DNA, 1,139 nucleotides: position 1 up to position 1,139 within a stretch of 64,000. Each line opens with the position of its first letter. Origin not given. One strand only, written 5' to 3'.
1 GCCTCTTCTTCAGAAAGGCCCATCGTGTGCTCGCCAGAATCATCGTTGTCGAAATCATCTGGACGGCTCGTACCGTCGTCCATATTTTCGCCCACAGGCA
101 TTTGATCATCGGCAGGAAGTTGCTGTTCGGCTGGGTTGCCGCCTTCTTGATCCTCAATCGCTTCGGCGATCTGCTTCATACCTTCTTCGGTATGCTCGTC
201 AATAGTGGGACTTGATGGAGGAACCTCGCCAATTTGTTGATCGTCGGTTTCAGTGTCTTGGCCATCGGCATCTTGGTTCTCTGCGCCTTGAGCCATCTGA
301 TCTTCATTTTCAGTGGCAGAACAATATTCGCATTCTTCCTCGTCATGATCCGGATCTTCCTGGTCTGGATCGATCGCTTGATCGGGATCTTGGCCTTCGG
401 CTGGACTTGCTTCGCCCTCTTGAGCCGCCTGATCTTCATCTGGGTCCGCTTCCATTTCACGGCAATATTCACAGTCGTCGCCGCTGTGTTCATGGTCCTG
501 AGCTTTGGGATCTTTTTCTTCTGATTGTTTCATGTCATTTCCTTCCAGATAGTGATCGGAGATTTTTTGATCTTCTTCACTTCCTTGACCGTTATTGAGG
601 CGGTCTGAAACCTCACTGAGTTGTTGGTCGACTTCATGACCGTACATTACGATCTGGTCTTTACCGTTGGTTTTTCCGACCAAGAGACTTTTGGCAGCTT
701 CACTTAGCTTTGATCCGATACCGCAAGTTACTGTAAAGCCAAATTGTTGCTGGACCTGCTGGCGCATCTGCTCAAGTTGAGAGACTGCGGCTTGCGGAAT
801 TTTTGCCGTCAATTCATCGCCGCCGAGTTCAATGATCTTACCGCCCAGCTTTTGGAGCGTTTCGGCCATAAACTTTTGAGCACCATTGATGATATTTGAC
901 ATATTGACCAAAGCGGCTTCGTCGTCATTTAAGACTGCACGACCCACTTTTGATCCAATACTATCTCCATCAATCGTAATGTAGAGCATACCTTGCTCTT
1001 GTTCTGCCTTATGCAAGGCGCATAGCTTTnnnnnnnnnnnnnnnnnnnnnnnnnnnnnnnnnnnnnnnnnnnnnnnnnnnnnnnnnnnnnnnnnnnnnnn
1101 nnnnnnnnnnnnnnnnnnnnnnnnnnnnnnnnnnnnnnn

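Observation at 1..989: Unterminated minus-strand gene encoding a minimal GGDEF-like palm domain fused to a >200-aa polyacidic tail with two CEYC motifs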

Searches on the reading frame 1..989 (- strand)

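Call 5: search_protein_families(library=pfam, proteins=[window:1-989:-], max_evalue=0.1)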
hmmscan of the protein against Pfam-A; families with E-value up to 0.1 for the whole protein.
window:1-989:- (329 aa): 3 families
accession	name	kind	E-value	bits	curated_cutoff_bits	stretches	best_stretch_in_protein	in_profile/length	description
PF18182.6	mCpol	-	3.7e-18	66.4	26.4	1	3-116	1-114/114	minimal CRISPR polymerase domain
PF05165.17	GCH_III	-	0.0031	17.3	21.3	1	28-94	149-215/246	GTP cyclohydrolase III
PF00817.25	IMS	-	0.083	13.2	23.2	0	69-94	114-139/148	impB/mucB/samB family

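Call 6: search_protein_families(library=phrogs, proteins=[window:1-989:-], max_evalue=0.01)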
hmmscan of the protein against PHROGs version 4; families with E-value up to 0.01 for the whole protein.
window:1-989:- (329 aa): 0 families

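Call 8: search_dna_similar(query=window:1-989:-, collection=phages, mode=protein)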
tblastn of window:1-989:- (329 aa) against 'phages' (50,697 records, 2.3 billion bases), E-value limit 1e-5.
No match.

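Call 10: find_homologous_proteins(query=window:1-989:-)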
Query window:1-989:- (329 aa): 8 proteins with E <= 0.001 among 1604 candidates.
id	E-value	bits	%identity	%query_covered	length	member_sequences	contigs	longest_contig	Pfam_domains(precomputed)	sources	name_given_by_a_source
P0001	8.8e-207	704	100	100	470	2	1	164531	PF18182.7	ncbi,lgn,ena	-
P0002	3.1e-85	304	52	100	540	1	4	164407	PF18182.7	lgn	-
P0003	2.9e-30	124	32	99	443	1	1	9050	PF18182.7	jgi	jgi:hypothetical protein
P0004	5.9e-30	123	30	99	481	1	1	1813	PF18182.7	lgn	-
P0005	1.6e-26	112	33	71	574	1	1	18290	PF18182.7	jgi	jgi:hypothetical protein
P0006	5.1e-25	107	40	53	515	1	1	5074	PF18182.7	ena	-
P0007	1.6e-24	105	43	50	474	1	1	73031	PF18182.7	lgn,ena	-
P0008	1.7e-20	92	29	100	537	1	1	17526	PF18182.7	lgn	-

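Call 14: find_encoding_contigs(protein=P0002, flank=10000, max_places=2)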
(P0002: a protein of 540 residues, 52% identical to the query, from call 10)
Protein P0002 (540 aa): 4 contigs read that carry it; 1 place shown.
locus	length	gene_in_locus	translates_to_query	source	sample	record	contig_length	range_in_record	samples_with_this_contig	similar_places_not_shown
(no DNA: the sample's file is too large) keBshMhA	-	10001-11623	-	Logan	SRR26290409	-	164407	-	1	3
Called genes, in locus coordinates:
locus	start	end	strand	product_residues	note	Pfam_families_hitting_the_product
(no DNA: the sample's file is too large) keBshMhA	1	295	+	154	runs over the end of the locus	-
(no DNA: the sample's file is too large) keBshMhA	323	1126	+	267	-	-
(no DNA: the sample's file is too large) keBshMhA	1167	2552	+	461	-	-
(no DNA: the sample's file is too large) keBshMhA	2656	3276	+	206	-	-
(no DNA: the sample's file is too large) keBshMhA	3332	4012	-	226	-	PF04275:P-mevalo_kinase (faint), PF21448:DNMK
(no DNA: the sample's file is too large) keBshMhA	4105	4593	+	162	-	-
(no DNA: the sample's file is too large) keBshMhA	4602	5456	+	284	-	-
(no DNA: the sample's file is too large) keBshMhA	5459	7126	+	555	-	-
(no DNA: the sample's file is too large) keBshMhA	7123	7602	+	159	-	-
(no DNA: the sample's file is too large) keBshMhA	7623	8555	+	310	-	-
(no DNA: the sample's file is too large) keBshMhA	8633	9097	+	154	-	-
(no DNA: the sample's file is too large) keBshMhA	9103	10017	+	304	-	-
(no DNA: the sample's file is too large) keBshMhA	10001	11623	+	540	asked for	PF18182:mCpol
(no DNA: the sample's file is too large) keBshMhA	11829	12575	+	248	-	-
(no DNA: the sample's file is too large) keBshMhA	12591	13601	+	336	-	-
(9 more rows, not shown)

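Call 15: find_encoding_contigs(protein=P0007, flank=10000, max_places=2)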
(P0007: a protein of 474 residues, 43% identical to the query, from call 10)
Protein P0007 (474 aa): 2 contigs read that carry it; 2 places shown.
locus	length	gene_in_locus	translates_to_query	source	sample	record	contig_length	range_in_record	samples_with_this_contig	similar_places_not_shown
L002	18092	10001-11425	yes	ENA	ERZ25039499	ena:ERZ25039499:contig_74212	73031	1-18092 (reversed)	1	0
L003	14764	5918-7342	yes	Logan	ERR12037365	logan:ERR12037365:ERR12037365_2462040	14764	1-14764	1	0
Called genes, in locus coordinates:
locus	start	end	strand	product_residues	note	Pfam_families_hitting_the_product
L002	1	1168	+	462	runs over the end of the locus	-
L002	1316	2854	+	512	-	PF25680:Mom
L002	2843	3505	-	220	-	PF00149:Metallophos, PF12850:Metallophos_2 (weak)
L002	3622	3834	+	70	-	-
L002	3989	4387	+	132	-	-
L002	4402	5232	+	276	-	-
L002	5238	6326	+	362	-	-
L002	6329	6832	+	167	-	-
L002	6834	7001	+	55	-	-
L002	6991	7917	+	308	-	-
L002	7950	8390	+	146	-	-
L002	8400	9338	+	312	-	-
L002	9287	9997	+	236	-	-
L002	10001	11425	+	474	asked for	PF18182:mCpol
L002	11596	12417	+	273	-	-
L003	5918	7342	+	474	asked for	PF18182:mCpol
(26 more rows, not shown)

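Call 16: find_encoding_contigs(protein=P0005, flank=10000, max_places=2)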
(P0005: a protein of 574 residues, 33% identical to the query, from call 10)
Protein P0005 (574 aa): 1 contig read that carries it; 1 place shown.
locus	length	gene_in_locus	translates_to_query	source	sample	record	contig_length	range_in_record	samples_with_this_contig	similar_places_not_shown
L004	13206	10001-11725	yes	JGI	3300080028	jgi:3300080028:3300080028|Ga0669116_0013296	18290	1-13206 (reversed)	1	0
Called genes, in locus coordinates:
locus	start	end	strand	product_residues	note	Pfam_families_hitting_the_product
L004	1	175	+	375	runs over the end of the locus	-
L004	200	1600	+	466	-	-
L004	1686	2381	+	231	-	PF00149:Metallophos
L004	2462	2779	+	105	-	-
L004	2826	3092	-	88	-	-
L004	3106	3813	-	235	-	PF02223:Thymidylate_kin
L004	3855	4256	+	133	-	-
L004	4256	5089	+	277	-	-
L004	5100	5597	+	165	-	-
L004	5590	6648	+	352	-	-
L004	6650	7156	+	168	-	-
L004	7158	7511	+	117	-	-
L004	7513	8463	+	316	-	-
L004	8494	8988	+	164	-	-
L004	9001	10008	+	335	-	-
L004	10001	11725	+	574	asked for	PF18182:mCpol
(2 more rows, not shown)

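Call 17: find_encoding_contigs(protein=P0008, flank=10000, max_places=2)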
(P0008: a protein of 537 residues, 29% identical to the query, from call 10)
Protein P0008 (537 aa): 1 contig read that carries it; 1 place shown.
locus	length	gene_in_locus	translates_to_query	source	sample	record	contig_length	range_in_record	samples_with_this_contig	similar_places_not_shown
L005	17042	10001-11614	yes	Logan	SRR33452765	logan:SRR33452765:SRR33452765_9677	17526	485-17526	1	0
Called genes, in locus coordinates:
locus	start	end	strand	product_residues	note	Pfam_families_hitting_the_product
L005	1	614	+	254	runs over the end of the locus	-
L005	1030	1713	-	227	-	PF00149:Metallophos, PF12850:Metallophos_2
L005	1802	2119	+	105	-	-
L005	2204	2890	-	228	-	PF02223:Thymidylate_kin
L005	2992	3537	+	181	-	-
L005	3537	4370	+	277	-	-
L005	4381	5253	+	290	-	-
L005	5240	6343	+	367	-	-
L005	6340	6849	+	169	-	-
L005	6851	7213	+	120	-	-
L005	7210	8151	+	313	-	-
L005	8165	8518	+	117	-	-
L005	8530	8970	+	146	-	-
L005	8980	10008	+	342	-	-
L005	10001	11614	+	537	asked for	PF18182:mCpol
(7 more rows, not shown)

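Call 35: search_protein_representatives(alignment_id=A1)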
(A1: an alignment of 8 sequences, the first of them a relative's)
Query: 8 sequences, 466 profile positions. Proteins with E-value up to 0.001 (for the whole library): 1207; up to 1e-10: 852; up to 1e-30: 502. The best 150 are listed.
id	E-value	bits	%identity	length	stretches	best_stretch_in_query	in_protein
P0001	2.7e-173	594.0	-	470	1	2-462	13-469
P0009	1.8e-163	561.7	-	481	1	2-445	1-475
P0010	4.6e-163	560.3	-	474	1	6-452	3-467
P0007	1.5e-150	519.0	-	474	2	2-161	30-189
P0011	3.7e-149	514.5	-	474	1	4-448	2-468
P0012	4.1e-145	501.1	-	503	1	2-450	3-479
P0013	2.7e-143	495.1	-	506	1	1-453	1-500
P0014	1.1e-141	489.8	-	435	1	6-448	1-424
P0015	1.4e-141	489.5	-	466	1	5-436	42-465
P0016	2.1e-141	488.9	-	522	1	5-455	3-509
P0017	4.3e-141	487.9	-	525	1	2-459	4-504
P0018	6.6e-139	480.7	-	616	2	6-234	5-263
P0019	5.1e-137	474.4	-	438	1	4-439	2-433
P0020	7.3e-136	470.6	-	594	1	3-431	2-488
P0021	1.2e-134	466.6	-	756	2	5-249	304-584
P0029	4.2e-128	445.0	-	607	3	6-250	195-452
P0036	8.1e-122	424.3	-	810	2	159-465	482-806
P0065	9.7e-91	321.9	-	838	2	158-457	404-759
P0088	8.5e-61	223.1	-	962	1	4-453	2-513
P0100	2.2e-57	211.9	-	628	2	3-216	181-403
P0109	8.3e-56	206.7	-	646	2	5-214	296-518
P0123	1.2e-53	199.6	-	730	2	5-250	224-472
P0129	1.2e-52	196.3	-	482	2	4-226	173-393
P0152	7.7e-50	187.0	-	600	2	2-160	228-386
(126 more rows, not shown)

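Call 37: predict_structure(alignment_id=A1)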
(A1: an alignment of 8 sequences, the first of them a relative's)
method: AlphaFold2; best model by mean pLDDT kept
length: 470 residues; sequences in the alignment: 8
mean_pLDDT: 61.0   pTM: 0.37
mean pLDDT of the five models: 61.0, 58.5, 58.2, 57.3, 55.2
residues with pLDDT >= 90: 110; 70-90: 81; 50-70: 68; < 50: 211
segments of 3 or more residues with pLDDT < 50: 167-279, 299-326, 328-350, 423-460, 462-470
pLDDT, mean of each block of 10 residues (from residue 1): 55 74 91 93 94 95 94 92 93 94 94 93 91 93 88 81 55 38 39 43 32 33 35 42 37 30 33 43 69 61 38 38 44 41 42 61 68 71 70 70 79 71 41 31 30 36 36
secondary structure, 60 per line:
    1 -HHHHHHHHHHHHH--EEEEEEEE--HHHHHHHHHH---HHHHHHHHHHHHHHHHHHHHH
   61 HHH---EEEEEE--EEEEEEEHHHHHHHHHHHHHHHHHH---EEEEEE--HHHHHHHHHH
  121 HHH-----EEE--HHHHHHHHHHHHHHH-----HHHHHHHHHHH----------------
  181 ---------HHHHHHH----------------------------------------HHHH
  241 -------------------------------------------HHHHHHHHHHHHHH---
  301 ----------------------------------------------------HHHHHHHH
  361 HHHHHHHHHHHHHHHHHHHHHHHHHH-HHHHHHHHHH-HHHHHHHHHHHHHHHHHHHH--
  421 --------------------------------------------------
elements in order: H2-14 E17-24 H27-36 H40-63 E67-72 E75-81 H82-99 E103-108 H111-123 E129-131 H134-148 H154-164 H190-196 H237-240 H284-297 H353-386 H388-397 H399-418

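Call 41: search_protein_families(library=pfam, proteins=[P0021, P0029, P0036, P0065, P0088, P0100, P0109, P0123, P0129, P0152], max_evalue=0.01)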
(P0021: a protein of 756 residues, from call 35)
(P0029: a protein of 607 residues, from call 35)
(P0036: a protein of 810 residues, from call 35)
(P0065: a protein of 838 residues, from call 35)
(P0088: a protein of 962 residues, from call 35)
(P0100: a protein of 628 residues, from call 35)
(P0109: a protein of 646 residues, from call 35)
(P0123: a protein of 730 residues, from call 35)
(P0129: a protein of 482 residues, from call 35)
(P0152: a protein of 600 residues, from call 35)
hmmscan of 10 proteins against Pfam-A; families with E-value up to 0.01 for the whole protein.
P0021 (756 aa): 2 families
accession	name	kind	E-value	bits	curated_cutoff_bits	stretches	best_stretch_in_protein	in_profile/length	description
PF18182.6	mCpol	-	2.2e-11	44.6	26.4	1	307-419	1-113/114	minimal CRISPR polymerase domain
PF22335.1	Cas10-Cmr2_palm2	-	0.0012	19.4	27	1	308-399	5-101/133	Cas10/Cmr2, second palm domain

P0029 (607 aa): 2 families
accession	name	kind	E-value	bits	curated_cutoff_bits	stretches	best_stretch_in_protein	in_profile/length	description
PF18182.6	mCpol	-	3.7e-10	40.6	26.4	1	197-309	1-113/114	minimal CRISPR polymerase domain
PF22335.1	Cas10-Cmr2_palm2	-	0.001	19.6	27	1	198-290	5-102/133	Cas10/Cmr2, second palm domain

P0036 (810 aa): 3 families
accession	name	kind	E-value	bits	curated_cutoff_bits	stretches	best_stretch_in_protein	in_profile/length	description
PF18182.6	mCpol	-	2.3e-13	50.9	26.4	1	14-126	2-114/114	minimal CRISPR polymerase domain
PF22335.1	Cas10-Cmr2_palm2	-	0.00017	22.2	27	1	13-102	4-100/133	Cas10/Cmr2, second palm domain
PF01996.21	F420_ligase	-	0.0049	16.8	25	1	55-101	100-146/218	F420-0:Gamma-glutamyl ligase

P0065 (838 aa): 4 families
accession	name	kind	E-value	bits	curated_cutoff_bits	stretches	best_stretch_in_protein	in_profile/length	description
PF18182.6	mCpol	-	1.2e-09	39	26.4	1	27-140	1-114/114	minimal CRISPR polymerase domain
PF13489.12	Methyltransf_23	-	0.004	17.3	27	1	282-352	37-119/164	Methyltransferase domain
PF13649.12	Methyltransf_25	-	0.0083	17.2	27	0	304-345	56-97/97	Methyltransferase domain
PF08241.18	Methyltransf_11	-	0.0092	17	21.2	0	307-349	55-95/95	Methyltransferase domain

P0088 (962 aa): 1 family
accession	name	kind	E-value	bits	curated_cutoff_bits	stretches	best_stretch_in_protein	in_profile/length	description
PF18182.6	mCpol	-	3.2e-12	47.3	26.4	1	6-119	1-114/114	minimal CRISPR polymerase domain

P0100 (628 aa): 2 families
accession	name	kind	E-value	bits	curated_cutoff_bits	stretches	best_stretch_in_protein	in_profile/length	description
PF18182.6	mCpol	-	1.8e-16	60.9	26.4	1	186-298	1-113/114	minimal CRISPR polymerase domain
PF22335.1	Cas10-Cmr2_palm2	-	0.00017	22.1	27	1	186-281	4-104/133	Cas10/Cmr2, second palm domain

P0109 (646 aa): 2 families
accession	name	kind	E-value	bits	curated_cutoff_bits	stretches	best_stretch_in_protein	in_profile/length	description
PF18182.6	mCpol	-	5.7e-16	59.4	26.4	1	299-413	1-114/114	minimal CRISPR polymerase domain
PF22335.1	Cas10-Cmr2_palm2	-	5.6e-06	26.9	27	1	300-394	5-103/133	Cas10/Cmr2, second palm domain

P0123 (730 aa): 2 families
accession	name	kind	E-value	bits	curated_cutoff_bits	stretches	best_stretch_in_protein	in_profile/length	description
PF18182.6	mCpol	-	1.1e-16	61.7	26.4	1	227-339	1-113/114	minimal CRISPR polymerase domain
PF22335.1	Cas10-Cmr2_palm2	-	5.7e-05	23.7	27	1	228-321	5-103/133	Cas10/Cmr2, second palm domain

P0129 (482 aa): 2 families
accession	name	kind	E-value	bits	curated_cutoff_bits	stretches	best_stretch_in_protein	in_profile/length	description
PF18182.6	mCpol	-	4.8e-17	62.8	26.4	1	177-289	1-113/114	minimal CRISPR polymerase domain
PF22335.1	Cas10-Cmr2_palm2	-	1.1e-05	25.9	27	1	177-266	4-100/133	Cas10/Cmr2, second palm domain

P0152 (600 aa): 2 families
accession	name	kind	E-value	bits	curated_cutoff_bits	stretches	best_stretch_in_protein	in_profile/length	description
PF18182.6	mCpol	-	1.9e-15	57.6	26.4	1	234-348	1-114/114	minimal CRISPR polymerase domain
PF22335.1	Cas10-Cmr2_palm2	-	6.2e-05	23.6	27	1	235-330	5-104/133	Cas10/Cmr2, second palm domain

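Call 42: fold_search(model_id=the predicted structure, library=pdb)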
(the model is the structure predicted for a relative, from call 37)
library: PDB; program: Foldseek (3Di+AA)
matches with E <= 10: 1216; with E <= 0.001: 81
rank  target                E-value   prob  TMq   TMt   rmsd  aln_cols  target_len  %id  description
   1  9pd0_A                3.1e-09  1.00  0.24  0.90   1.3       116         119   33  Panoptes OptS minimal CRISPR polymerase (mCpol) with non-hydrolyzable ligand ApCpp from Klebsiella pneumoniae strain K (released 2025-09-24)
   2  9pd0_C                4.2e-09  1.00  0.23  0.88   1.7       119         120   32  Panoptes OptS minimal CRISPR polymerase (mCpol) with non-hydrolyzable ligand ApCpp from Klebsiella pneumoniae strain K (released 2025-09-24)
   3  9mnr_B                6.5e-09  1.00  0.23  0.88   1.4       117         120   32  Panoptes OptS minimal CRISPR polymerase (mCpol) from Klebsiella pneumoniae strain KP67 (released 2025-09-24)
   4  9pd0_D                8.9e-09  1.00  0.23  0.88   1.5       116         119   33  Panoptes OptS minimal CRISPR polymerase (mCpol) with non-hydrolyzable ligand ApCpp from Klebsiella pneumoniae strain K (released 2025-09-24)
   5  9mnr_A                1.3e-08  1.00  0.23  0.89   1.4       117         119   32  Panoptes OptS minimal CRISPR polymerase (mCpol) from Klebsiella pneumoniae strain KP67 (released 2025-09-24)
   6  9nwn_A                9.5e-08  1.00  0.23  0.88   1.4       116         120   33  Structure of minimal CRISPR polymerase bound to ApNHpp (released 2025-08-27)
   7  5m3c_A                8.5e-06  1.00  0.22  0.24   4.6       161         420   20  Structure of the hybrid domain (GGDEF-EAL) of PA0575 from Pseudomonas aeruginosa PAO1 at 2.8 Ang. with GTP and Ca2+ bo (released 2017-12-20)
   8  5euh_A                1.0e-05  1.00  0.23  0.62   4.2       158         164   17  Crystal structure of the c-di-GMP-bound GGDEF domain of P. fluorescens GcbC (released 2015-12-30)
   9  6eib_C                1.9e-05  1.00  0.22  0.60   4.0       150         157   17  Structure of the active GGEEF domain of a diguanylate cyclase from Vibrio cholerae. (released 2018-10-10)
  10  6eib_B                2.6e-05  1.00  0.23  0.60   3.7       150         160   17  Structure of the active GGEEF domain of a diguanylate cyclase from Vibrio cholerae. (released 2018-10-10)
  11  2qv6_C                3.0e-05  1.00  0.21  0.36   3.7       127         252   17  GTP cyclohydrolase III from M. jannaschii (MJ0145) complexed with GTP and metal ions (released 2008-01-15)
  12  3i5b_A                3.2e-05  1.00  0.21  0.54   4.4       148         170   20  Crystal structure of the isolated GGDEF domain of WpsR from Pseudomonas aeruginosa (released 2009-08-18)
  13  6eib_D                4.3e-05  1.00  0.22  0.58   3.8       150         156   16  Structure of the active GGEEF domain of a diguanylate cyclase from Vibrio cholerae. (released 2018-10-10)
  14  6eib_A                4.3e-05  1.00  0.22  0.59   4.8       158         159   18  Structure of the active GGEEF domain of a diguanylate cyclase from Vibrio cholerae. (released 2018-10-10)
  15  5xgd                  4.6e-05  1.00  0.23  0.20   2.9       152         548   18  Crystal structure of the PAS-GGDEF-EAL domain of PA0861 from Pseudomonas aeruginosa in complex with GTP (released 2017-12-20)
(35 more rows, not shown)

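Call 47: search_protein_families(library=phrogs, proteins=[P0001, P0003, P0007], max_evalue=1)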
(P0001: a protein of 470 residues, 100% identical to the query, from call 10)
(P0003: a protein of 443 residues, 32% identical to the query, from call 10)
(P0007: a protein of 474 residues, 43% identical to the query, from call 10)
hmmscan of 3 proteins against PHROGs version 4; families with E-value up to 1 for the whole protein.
P0001 (470 aa): 2 families
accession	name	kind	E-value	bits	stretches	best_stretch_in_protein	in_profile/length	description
phrog_1268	-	DNA, RNA and nucleotide metabolism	0.19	11.5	1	89-130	124-166/425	DNA polymerase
phrog_15534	-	DNA, RNA and nucleotide metabolism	0.64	11.6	1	358-414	9-65/93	HTH DNA binding protein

P0003 (443 aa): 1 family
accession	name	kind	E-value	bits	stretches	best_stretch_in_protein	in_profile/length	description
phrog_31060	-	unknown function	0.25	12.8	1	367-403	22-58/134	-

P0007 (474 aa): 0 families

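Call 50: list_cluster_members(proteins=[P0001, P0007, P0006, P0010, P0011])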
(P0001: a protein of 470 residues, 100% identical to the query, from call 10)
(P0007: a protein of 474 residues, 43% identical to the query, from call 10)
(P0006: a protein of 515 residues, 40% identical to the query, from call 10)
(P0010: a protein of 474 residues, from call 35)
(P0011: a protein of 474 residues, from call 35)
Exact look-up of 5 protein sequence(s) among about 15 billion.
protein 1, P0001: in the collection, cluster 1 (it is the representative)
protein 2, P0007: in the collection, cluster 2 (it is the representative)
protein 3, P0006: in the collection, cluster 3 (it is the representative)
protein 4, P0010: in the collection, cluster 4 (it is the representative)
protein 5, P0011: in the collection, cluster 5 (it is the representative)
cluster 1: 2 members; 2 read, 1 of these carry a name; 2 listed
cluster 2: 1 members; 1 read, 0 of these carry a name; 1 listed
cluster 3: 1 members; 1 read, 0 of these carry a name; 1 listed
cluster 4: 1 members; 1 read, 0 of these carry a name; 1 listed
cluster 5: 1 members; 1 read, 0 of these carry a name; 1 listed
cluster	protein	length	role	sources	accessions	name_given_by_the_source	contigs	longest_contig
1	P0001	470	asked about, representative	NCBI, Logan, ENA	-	-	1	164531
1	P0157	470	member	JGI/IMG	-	hypothetical protein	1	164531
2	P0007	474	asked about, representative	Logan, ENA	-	-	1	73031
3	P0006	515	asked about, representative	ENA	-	-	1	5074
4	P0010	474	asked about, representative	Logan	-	-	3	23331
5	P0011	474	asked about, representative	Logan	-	-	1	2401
